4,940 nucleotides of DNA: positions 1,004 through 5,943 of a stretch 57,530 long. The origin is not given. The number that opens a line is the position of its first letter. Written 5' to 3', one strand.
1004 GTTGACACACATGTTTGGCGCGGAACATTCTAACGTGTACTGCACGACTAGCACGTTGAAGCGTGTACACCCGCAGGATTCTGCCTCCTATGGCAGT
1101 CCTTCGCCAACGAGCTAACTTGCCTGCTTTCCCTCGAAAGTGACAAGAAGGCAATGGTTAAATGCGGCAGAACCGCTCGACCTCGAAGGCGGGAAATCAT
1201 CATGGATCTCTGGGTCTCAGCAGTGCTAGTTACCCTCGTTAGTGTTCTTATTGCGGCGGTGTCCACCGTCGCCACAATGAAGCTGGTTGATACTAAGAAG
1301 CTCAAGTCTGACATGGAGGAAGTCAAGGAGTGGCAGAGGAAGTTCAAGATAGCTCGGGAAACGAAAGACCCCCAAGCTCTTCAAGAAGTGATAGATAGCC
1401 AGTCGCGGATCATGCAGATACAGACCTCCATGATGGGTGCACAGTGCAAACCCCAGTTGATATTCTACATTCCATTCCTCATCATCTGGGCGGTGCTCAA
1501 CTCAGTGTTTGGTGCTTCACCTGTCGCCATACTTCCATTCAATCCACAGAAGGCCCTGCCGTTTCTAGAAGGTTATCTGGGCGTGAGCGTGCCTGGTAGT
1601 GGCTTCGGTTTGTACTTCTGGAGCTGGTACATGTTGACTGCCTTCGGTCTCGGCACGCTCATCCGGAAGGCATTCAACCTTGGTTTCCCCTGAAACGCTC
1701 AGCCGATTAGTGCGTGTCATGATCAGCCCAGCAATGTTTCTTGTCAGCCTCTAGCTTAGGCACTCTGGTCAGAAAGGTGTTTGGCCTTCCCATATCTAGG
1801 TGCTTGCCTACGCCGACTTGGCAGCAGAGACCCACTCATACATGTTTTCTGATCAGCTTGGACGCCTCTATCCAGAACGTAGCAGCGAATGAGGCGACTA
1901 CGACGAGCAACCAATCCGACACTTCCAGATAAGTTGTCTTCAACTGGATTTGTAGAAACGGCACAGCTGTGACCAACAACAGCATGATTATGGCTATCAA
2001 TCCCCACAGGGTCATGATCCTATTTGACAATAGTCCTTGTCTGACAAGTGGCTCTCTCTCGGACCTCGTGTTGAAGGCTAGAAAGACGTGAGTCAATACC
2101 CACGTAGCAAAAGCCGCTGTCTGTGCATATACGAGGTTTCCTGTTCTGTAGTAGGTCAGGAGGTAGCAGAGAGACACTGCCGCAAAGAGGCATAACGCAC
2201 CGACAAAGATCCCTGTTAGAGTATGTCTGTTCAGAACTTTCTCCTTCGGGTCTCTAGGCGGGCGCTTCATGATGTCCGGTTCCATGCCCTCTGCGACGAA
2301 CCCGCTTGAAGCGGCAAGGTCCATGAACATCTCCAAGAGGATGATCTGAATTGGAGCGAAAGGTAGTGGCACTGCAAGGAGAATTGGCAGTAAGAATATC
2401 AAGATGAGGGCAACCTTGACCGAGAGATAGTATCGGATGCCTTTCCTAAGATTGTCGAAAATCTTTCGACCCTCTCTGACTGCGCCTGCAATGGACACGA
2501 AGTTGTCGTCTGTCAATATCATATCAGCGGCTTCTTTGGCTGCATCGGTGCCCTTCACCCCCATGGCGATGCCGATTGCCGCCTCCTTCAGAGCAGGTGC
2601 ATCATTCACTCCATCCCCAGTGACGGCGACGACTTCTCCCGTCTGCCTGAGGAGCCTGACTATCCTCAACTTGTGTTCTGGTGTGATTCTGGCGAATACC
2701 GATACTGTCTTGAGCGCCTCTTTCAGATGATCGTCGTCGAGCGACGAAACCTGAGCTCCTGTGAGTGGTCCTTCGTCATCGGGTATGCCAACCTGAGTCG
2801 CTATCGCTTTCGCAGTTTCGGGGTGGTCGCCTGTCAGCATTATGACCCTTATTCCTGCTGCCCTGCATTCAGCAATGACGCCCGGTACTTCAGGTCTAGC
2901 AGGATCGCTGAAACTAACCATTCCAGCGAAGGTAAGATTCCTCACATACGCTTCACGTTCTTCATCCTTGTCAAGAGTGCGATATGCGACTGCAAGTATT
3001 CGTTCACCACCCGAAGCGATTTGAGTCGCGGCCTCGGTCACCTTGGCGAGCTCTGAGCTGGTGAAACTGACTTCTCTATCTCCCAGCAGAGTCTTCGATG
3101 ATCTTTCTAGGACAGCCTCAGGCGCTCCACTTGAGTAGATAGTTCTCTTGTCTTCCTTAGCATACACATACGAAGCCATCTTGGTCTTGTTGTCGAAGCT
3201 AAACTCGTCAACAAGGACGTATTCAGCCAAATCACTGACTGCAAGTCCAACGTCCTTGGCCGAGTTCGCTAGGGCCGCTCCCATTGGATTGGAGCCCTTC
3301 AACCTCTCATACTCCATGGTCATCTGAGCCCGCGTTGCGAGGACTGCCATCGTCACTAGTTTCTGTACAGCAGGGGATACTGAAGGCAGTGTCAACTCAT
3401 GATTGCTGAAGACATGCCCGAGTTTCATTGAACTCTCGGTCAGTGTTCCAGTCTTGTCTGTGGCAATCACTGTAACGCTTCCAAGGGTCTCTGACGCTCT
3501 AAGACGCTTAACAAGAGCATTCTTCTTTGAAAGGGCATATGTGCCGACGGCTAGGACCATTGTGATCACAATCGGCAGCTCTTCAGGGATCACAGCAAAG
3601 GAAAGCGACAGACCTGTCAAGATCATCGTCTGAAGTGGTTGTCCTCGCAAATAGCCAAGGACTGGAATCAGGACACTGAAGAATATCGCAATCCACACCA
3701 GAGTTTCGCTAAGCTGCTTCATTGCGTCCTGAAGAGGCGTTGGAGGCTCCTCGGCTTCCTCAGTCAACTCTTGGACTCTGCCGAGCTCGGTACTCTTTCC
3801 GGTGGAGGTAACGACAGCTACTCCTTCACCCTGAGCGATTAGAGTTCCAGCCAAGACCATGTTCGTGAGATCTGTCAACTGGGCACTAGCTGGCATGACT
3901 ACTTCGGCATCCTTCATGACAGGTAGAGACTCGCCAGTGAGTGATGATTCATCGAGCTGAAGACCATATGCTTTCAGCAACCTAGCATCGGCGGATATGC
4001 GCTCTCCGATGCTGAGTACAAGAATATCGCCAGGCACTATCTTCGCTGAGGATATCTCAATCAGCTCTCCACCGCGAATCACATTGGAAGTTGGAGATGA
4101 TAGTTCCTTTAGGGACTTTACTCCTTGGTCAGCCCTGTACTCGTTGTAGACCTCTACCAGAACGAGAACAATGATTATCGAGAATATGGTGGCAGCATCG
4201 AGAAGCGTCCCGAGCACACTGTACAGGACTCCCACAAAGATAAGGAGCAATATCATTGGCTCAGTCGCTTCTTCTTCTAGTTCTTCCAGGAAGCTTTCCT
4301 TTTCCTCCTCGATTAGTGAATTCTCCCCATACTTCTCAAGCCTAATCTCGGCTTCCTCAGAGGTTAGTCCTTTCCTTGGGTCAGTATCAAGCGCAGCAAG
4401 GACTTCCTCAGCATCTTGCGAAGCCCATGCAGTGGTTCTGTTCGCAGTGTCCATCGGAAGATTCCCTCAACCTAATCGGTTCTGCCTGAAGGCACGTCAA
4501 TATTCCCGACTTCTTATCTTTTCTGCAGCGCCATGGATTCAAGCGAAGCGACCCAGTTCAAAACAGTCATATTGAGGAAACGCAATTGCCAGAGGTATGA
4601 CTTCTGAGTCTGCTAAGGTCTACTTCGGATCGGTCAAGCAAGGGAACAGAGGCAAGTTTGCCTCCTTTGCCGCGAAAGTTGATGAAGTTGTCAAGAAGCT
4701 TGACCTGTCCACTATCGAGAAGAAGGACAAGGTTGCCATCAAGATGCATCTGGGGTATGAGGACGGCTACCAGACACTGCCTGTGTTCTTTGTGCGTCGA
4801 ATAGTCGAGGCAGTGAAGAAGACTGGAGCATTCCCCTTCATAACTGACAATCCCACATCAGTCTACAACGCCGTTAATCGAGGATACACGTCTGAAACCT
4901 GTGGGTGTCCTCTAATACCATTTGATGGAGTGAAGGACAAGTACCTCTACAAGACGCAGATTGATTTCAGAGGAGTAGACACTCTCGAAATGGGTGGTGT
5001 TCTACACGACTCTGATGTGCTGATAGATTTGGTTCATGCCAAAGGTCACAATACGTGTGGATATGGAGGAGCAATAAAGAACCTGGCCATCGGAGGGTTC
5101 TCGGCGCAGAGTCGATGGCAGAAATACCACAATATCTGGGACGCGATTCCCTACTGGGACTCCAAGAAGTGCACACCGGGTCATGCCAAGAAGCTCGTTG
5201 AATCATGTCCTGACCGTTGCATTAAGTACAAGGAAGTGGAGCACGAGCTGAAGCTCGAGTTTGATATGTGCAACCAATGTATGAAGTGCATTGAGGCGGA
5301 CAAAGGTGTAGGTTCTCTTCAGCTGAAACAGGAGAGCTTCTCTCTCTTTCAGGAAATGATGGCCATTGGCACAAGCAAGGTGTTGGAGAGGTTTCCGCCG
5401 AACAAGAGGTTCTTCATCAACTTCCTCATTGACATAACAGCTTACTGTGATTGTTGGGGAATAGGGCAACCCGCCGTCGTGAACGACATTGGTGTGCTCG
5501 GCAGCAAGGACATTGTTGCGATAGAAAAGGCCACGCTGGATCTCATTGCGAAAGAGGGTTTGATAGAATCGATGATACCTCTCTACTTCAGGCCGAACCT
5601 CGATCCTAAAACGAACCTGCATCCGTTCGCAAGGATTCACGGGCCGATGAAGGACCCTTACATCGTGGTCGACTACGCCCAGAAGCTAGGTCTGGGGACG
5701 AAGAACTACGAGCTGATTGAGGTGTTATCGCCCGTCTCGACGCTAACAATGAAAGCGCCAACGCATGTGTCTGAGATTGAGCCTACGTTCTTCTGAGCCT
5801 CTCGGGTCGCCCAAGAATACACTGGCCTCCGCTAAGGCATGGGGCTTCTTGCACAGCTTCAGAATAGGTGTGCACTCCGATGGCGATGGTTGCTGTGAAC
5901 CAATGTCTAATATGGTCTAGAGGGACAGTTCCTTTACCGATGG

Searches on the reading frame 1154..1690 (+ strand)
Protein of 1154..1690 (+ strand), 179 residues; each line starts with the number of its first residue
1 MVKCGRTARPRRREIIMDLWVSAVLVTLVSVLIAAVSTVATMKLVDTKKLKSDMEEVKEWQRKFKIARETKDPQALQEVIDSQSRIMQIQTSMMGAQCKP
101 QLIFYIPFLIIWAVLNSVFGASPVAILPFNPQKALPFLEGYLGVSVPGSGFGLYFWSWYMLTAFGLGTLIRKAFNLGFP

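Call 83: search_protein_families(library=pfam, proteins=[window:1154-1690:+], max_evalue=0.001)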
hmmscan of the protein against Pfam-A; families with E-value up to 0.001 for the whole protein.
window:1154-1690:+ (179 aa): 1 family
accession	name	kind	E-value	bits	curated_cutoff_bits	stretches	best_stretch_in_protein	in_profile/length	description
PF01956.21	EMC3_TMCO1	-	1.6e-22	80.5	27.1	1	23-176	16-167/169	Integral membrane protein EMC3/TMCO1-like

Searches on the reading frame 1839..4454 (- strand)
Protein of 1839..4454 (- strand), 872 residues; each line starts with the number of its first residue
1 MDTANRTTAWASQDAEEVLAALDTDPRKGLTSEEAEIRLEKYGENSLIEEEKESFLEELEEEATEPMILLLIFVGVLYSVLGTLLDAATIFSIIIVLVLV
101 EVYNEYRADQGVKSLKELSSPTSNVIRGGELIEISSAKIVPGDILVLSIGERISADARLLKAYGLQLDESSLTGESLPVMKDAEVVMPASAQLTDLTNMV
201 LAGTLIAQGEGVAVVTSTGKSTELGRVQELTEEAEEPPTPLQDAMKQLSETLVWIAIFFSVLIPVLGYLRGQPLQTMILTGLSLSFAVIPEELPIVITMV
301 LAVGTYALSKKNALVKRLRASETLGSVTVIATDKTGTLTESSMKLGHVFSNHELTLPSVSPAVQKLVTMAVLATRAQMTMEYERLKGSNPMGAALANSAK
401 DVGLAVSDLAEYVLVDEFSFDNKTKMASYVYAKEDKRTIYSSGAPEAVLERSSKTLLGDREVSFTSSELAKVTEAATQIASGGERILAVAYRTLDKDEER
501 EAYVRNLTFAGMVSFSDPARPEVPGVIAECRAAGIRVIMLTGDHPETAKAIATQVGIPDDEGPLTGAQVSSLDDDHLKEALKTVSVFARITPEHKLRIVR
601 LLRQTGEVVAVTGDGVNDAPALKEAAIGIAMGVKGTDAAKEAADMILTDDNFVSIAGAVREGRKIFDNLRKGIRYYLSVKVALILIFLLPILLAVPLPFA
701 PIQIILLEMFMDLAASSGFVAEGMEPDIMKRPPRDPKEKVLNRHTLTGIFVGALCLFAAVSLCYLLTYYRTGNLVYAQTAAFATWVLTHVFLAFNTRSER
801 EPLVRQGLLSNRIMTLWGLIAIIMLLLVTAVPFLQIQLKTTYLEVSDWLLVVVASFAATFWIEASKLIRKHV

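Call 83: search_protein_families(library=pfam, proteins=[window:1839-4454:-], max_evalue=0.001)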
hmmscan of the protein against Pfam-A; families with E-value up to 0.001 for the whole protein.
window:1839-4454:- (872 aa): 7 families
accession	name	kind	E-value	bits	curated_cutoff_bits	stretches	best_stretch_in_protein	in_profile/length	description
PF00122.25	E1-E2_ATPase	-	3.2e-48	164.1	28.1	1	117-311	1-181/181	E1-E2 ATPase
PF00689.26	Cation_ATPase_C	-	9.7e-41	139.9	27.3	1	696-868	1-175/175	Cation transporting ATPase, C-terminus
PF00702.32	Hydrolase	-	1.5e-20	74.8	26.4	1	328-625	2-190/191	haloacid dehalogenase-like hydrolase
PF00690.31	Cation_ATPase_N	-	6.4e-18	64.6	20.4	1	10-77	1-68/69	Cation transporter/ATPase, N-terminus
PF08282.18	Hydrolase_3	-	4.6e-06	27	20.9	1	605-656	202-252/255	haloacid dehalogenase-like hydrolase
PF13246.12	Cation_ATPase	-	5.6e-06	26.7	21.7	1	388-454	21-90/91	Cation transport ATPase (P-type)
PF12710.13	HAD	-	0.00019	22.3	27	1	485-623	56-189/189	haloacid dehalogenase-like hydrolase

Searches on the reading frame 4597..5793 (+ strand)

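Call 83: search_protein_families(library=pfam, proteins=[window:4597-5793:+], max_evalue=0.001)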
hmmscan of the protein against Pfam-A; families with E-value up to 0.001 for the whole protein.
window:4597-5793:+ (399 aa): 1 family
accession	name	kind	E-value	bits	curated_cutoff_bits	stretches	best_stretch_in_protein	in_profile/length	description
PF04015.17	DUF362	-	4.4e-29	102.4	24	1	46-315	1-200/200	Domain of unknown function (DUF362)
